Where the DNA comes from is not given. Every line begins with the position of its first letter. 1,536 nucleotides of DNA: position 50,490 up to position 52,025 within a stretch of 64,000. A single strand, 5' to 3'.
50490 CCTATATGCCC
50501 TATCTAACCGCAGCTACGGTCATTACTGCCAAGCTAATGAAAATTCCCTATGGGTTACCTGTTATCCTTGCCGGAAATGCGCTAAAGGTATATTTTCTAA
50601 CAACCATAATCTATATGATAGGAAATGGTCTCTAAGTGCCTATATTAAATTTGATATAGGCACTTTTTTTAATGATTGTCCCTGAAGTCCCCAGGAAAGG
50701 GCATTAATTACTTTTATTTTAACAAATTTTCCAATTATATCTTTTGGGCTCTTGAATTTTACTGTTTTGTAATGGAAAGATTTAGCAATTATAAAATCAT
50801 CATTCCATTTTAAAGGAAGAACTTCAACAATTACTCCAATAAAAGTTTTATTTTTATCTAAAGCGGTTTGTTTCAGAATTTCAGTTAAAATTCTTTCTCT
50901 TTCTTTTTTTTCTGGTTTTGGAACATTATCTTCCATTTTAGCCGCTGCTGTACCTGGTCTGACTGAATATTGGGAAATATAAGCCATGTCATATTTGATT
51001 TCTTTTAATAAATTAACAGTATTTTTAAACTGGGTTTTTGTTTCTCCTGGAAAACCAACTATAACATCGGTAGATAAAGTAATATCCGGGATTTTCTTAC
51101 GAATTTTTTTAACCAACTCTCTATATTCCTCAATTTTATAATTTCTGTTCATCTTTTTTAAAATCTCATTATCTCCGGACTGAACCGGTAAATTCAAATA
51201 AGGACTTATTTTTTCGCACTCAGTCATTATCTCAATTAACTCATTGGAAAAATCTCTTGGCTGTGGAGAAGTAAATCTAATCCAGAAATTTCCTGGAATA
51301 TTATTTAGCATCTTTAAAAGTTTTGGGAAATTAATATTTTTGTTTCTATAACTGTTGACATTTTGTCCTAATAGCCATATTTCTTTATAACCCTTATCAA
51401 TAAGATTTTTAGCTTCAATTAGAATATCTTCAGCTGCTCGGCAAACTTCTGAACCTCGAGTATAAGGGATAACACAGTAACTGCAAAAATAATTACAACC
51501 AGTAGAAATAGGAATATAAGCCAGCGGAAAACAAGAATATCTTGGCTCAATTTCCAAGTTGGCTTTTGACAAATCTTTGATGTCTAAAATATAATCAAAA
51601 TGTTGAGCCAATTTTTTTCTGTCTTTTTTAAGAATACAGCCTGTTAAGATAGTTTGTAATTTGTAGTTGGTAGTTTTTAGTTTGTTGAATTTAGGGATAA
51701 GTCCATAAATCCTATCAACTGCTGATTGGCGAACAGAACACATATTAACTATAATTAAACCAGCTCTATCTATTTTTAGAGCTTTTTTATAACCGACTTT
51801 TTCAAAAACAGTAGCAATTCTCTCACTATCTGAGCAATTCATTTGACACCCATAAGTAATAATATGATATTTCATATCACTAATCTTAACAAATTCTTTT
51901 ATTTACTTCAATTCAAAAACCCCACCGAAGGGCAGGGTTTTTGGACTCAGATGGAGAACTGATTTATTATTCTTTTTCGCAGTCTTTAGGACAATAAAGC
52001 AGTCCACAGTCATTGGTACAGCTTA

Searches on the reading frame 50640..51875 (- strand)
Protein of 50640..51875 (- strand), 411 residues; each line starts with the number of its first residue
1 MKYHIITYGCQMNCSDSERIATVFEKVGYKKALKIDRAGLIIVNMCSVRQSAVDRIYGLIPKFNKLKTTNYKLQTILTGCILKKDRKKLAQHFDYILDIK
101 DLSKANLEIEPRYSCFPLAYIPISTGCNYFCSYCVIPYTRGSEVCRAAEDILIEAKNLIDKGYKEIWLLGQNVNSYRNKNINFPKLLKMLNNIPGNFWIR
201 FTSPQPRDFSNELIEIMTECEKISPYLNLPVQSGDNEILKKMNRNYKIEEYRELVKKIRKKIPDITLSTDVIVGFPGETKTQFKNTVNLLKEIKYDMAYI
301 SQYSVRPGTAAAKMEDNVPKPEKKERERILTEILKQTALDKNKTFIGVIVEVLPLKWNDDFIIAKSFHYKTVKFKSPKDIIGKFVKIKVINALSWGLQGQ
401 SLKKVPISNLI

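Call 54: search_protein_families(library=pfam, proteins=[window:50640-51875:-], max_evalue=0.00001)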
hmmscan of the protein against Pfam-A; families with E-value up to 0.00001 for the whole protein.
window:50640-51875:- (411 aa): 2 families
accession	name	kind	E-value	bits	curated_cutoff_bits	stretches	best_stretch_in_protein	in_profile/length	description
PF04055.27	Radical_SAM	-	4.2e-27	95.8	29.5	1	121-290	1-166/166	Radical SAM superfamily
PF00919.26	UPF0004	-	1.4e-20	73.5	27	1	2-94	1-91/98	Uncharacterized protein family UPF0004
